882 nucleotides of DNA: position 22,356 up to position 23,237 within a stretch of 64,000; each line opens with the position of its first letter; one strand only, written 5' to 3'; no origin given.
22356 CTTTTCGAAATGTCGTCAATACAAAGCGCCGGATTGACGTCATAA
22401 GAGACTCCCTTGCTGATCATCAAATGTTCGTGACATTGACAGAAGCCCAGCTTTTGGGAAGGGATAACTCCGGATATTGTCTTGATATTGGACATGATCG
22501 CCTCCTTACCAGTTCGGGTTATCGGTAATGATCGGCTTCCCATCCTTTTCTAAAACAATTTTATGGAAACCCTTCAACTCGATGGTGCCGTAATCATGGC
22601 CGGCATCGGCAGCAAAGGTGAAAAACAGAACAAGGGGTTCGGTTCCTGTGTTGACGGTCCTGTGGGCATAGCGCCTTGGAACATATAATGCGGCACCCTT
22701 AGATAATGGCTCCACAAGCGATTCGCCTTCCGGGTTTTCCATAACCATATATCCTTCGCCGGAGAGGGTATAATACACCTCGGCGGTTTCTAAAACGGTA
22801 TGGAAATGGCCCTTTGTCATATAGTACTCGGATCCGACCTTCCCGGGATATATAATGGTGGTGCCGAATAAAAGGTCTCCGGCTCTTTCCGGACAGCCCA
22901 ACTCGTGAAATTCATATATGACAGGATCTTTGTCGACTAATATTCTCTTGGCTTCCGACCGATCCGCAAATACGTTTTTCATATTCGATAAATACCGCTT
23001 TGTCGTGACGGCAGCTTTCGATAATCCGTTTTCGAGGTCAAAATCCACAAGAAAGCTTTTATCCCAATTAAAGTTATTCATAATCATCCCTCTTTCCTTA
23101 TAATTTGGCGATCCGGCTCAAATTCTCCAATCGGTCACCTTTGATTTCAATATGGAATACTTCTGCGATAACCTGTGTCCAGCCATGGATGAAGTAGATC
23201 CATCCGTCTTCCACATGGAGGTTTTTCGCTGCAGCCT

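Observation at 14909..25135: GntR-linked ten-gene catabolic cluster for an unassigned sugar, polyol or sugar acid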

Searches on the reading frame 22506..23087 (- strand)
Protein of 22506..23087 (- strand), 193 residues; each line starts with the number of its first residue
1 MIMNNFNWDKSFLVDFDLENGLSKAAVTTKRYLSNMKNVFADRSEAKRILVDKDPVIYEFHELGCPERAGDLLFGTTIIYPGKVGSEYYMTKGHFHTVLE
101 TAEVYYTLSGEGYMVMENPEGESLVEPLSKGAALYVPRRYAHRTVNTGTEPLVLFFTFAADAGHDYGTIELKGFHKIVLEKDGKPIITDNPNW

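Call 3: search_protein_families(library=pfam, proteins=[window:22506-23087:-])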
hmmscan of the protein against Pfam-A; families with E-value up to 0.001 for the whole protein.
window:22506-23087:- (193 aa): 3 families
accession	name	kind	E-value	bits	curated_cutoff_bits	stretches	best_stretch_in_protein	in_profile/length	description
PF06560.17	GPI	-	3.3e-29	101.9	20.7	1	33-184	4-170/182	Glucose-6-phosphate isomerase (GPI)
PF07883.17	Cupin_2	-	3.2e-08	33.6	27.2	1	94-157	14-69/70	Cupin domain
PF00190.28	Cupin_1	-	9.6e-08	32.2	22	1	96-164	49-119/151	Cupin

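Call 4: search_protein_families(library=ncbifam, proteins=[window:22506-23087:-])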
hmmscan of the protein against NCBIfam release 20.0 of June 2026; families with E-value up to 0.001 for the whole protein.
window:22506-23087:- (193 aa): 0 families

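Call 11: search_solved_structures(query=window:22506-23087:-, max_evalue=0.01)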
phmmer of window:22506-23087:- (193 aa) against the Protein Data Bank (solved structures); distinct sequences matched with E-value up to 0.01: 22.
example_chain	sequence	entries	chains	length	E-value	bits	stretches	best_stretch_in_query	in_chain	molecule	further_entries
1j3p_A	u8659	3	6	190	4.5e-57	196.2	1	9-193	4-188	Phosphoglucose Isomerase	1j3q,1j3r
4lta_A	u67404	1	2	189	1e-54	188.5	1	10-193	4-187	Glucose-6-phosphate isomerase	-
4lul_A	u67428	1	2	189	7.4e-54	185.7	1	10-193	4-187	Glucose-6-phosphate isomerase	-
4luk_A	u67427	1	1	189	7.5e-54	185.7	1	10-193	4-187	Glucose-6-phosphate isomerase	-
2gc0_A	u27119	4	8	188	9.3e-54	185.4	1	10-193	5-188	Glucose-6-phosphate isomerase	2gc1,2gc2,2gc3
1x7n_A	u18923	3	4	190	9.7e-54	185.3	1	10-193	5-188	Glucose-6-phosphate isomerase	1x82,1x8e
1qxj_A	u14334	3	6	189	1.1e-53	185.2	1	10-193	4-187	Glucose-6-phosphate isomerase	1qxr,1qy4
4lum_A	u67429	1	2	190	1.4e-53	184.8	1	10-193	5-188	Glucose-6-phosphate isomerase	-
3sxw_A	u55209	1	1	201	1.3e-47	165.3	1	10-193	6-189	Glucose-6-phosphate isomerase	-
2vqa_A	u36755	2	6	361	2.1e-08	37.4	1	94-171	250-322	SLL1358 PROTEIN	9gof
6tzp_A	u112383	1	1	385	0.00034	23.6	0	93-162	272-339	Oxalate decarboxylase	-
2v09_A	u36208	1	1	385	0.00037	23.5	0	93-162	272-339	OXALATE DECARBOXYLASE OXDC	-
4met_A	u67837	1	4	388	0.00056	22.9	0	93-162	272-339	Oxalate decarboxylase OxdC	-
2uy9_A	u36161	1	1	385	0.00064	22.8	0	93-162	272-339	OXALATE DECARBOXYLASE OXDC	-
6ufi_A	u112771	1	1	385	0.0007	22.6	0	93-162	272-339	Cupin domain-containing protein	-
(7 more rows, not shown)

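Call 49: search_solved_structures(query=window:22506-23087:-, max_evalue=1e-50, show_alignments=2)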
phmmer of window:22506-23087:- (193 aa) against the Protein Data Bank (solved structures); distinct sequences matched with E-value up to 1e-50: 8.
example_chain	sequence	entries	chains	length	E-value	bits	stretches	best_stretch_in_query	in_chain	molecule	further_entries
1j3p_A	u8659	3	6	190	4.5e-57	196.2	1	9-193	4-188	Phosphoglucose Isomerase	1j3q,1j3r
4lta_A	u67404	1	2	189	1e-54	188.5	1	10-193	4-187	Glucose-6-phosphate isomerase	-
4lul_A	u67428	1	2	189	7.4e-54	185.7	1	10-193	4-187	Glucose-6-phosphate isomerase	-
4luk_A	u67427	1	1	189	7.5e-54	185.7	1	10-193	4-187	Glucose-6-phosphate isomerase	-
2gc0_A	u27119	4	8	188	9.3e-54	185.4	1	10-193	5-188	Glucose-6-phosphate isomerase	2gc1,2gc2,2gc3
1x7n_A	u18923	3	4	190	9.7e-54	185.3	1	10-193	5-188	Glucose-6-phosphate isomerase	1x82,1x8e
1qxj_A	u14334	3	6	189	1.1e-53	185.2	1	10-193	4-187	Glucose-6-phosphate isomerase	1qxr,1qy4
4lum_A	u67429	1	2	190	1.4e-53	184.8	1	10-193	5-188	Glucose-6-phosphate isomerase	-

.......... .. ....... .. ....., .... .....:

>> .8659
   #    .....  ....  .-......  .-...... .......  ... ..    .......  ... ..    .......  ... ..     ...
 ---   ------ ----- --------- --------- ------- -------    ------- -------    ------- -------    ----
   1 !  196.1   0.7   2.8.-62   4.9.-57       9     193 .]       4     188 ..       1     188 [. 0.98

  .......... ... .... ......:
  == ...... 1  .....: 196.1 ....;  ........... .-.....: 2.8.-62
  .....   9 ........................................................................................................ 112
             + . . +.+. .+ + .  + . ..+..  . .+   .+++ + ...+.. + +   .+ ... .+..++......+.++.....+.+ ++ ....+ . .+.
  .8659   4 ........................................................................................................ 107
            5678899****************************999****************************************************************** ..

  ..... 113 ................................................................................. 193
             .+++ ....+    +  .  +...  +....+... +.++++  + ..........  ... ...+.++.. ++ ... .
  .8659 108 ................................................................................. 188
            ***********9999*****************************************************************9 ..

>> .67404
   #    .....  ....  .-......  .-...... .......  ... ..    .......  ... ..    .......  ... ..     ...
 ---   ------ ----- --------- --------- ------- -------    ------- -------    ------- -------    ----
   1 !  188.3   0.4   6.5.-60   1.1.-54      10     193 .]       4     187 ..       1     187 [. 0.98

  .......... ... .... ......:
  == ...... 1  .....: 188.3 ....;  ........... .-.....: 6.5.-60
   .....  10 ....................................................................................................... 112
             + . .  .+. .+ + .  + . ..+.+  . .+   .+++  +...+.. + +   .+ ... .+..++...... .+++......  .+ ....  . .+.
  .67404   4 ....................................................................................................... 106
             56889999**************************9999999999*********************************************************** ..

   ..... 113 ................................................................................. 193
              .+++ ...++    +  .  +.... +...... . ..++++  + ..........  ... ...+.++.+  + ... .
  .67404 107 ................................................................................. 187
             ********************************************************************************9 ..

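Call 108: find_related_loci(query=A3, collection=metagenome_contigs, flank=9000)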
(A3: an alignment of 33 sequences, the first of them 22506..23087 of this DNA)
Query A3 (193 aa) in metagenome_contigs; peptide patterns used: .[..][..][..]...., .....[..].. (x = any residue, [..] = any of these).
600 stretches matched a pattern (row limit reached: there are more); 596 encode a relative of the query (tblastn E <= 1e-3); the best 80 are kept; 80 distinct loci.
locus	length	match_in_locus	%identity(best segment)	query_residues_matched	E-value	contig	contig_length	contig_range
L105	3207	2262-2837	73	2-193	1e-103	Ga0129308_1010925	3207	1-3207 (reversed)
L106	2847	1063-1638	74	2-193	5e-104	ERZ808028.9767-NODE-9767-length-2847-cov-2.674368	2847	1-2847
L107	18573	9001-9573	73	3-193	6e-98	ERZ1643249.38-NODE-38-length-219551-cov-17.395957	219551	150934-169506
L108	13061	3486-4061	72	2-193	3e-97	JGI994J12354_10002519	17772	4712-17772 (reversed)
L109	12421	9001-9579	70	1-193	4e-97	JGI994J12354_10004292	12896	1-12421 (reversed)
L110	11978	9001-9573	70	3-193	6e-94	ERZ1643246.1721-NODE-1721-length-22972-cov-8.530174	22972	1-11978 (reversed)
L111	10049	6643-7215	69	3-193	1e-91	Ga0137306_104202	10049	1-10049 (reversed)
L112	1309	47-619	68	3-193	5e-96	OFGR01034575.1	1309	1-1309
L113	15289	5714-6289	65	2-193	3e-87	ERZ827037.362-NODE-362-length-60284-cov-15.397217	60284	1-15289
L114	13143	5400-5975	65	2-193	4e-87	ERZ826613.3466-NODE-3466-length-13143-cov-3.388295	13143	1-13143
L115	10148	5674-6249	65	2-193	4e-87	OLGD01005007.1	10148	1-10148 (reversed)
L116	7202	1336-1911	65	2-193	4e-87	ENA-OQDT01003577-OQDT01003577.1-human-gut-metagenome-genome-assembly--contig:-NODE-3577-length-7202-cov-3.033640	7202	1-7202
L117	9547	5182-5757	65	2-193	7e-87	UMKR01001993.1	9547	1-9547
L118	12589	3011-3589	64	1-193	6e-87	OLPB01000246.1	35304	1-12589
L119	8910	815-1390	65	2-193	7e-87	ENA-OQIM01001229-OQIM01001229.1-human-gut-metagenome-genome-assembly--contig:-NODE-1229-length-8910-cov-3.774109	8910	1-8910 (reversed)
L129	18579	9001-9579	63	1-193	4e-85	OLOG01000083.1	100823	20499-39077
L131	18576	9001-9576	61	3-193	5e-82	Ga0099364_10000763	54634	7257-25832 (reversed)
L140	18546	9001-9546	63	12-193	4e-79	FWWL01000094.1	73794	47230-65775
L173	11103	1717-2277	56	7-193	9e-74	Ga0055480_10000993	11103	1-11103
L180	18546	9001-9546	56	12-193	3e-72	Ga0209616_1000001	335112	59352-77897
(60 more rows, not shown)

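Call 111: search_protein_families(library=pfam, proteins=[L131:7046-8881:+, L131:12102-13799:+, L131:14877-15914:-, L140:5023-6861:-, L140:3438-5045:-, L140:11627-13969:-, L140:10288-11595:-, L129:8270-8980:+, L173:330-1646:+, L180:9702-10877:+], max_evalue=0.00001)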
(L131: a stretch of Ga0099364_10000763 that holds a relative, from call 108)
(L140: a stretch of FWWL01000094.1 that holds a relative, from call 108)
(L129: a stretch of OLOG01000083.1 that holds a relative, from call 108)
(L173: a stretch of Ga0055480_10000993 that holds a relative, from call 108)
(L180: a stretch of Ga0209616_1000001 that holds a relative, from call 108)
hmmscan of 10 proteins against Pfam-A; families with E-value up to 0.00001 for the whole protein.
L131:7046-8881:+ (611 aa): 2 families
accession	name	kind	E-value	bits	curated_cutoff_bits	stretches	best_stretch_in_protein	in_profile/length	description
PF01314.23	AFOR_C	-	1.3e-121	406.8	27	1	230-607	10-385/385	Aldehyde ferredoxin oxidoreductase, domains 2 & 3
PF02730.20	AFOR_N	-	7.9e-70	235.1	29.8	1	14-211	2-199/199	Aldehyde ferredoxin oxidoreductase, N-terminal domain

L131:12102-13799:+ (565 aa): 9 families
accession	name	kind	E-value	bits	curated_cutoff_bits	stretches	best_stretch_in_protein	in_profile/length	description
PF02906.19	Fe_hyd_lg_C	-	1e-30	107.6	22.1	1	81-299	4-244/245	Iron only hydrogenase large subunit, C-terminal domain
PF00015.26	MCPsignal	-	5.2e-21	75.7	34.6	1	450-562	20-128/172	Methyl-accepting chemotaxis protein (MCP) signalling domain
PF12838.12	Fer4_7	-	1.6e-09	38.5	27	1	11-59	1-51/52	4Fe-4S dicluster domain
PF13237.11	Fer4_10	-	3.3e-09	37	25.5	1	7-56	4-52/53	4Fe-4S dicluster domain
PF12837.12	Fer4_6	-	1.9e-08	34.3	25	0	39-59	2-22/24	4Fe-4S binding domain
PF04060.18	FeS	-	5.3e-07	29.7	23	1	385-412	4-31/33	Putative Fe-S cluster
PF13187.11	Fer4_9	-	8.6e-07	29.3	27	1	11-59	1-50/52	4Fe-4S dicluster domain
PF00037.32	Fer4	-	1.7e-06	28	21.1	0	10-23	6-19/24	4Fe-4S binding domain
PF14697.11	Fer4_21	-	5.6e-06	26.8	35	0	8-26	37-55/59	4Fe-4S dicluster domain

L131:14877-15914:- (345 aa): 2 families
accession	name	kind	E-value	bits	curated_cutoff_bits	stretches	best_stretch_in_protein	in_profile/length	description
PF13407.12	Peripla_BP_4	-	1.7e-31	110.2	35.1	1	76-324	10-257/258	Periplasmic binding protein domain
PF00356.27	LacI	-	3.3e-11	43.2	27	1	6-51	1-46/46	Bacterial regulatory proteins, lacI family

L140:5023-6861:- (612 aa): 4 families
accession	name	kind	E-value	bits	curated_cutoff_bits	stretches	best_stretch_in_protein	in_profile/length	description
PF06580.19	His_kinase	-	1.4e-27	96.2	25.2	1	398-477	1-81/81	Histidine kinase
PF02743.24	dCache_1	-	8.9e-23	81.5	45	1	53-296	1-239/240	Cache domain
PF00672.30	HAMP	-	3e-13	50.3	25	1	333-381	3-51/53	HAMP domain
PF02518.31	HATPase_c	-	2.7e-08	34.7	26.4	1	495-599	8-109/111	Histidine kinase-, DNA gyrase B-, and HSP90-like ATPase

L140:3438-5045:- (535 aa): 4 families
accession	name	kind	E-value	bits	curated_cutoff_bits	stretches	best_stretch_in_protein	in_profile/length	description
PF00072.30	Response_reg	-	2.3e-28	99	30.2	1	4-115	1-109/111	Response regulator receiver domain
PF12833.13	HTH_18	-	1.5e-19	70.5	33.6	1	456-532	2-78/80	Helix-turn-helix domain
PF00165.29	HTH_AraC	-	7.5e-18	64.6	26.6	2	444-483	4-42/42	Bacterial regulatory helix-turn-helix proteins, AraC family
PF17853.6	GGDEF_2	-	3.4e-07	30.9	24.5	1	180-293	23-114/116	GGDEF-like domain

L140:11627-13969:- (780 aa): 2 families
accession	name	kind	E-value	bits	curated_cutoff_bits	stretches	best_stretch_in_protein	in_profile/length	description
PF02901.20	PFL-like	-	2.1e-114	383.9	24.3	1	106-624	142-628/647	Pyruvate formate lyase-like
PF01228.26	Gly_radical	-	1.3e-26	93.7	22.2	1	661-763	2-106/106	Glycine radical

L140:10288-11595:- (435 aa): 1 family
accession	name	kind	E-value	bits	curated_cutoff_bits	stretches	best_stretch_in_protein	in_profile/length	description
PF07221.17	GlcNAc_2-epim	-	5.5e-48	164.4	23.4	1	51-419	1-344/347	N-acylglucosamine 2-epimerase (GlcNAc 2-epimerase)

L129:8270-8980:+ (236 aa): 1 family
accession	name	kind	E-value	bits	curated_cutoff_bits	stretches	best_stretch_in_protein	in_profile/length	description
PF01791.15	DeoC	-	9.5e-16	58.5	23.8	1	12-216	5-220/229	DeoC/LacD family aldolase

L173:330-1646:+ (438 aa): 0 families

L180:9702-10877:+ (391 aa): 1 family
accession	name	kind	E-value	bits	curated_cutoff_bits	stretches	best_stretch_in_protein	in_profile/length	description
PF13407.12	Peripla_BP_4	-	1.9e-42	146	35.1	1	51-350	1-257/258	Periplasmic binding protein domain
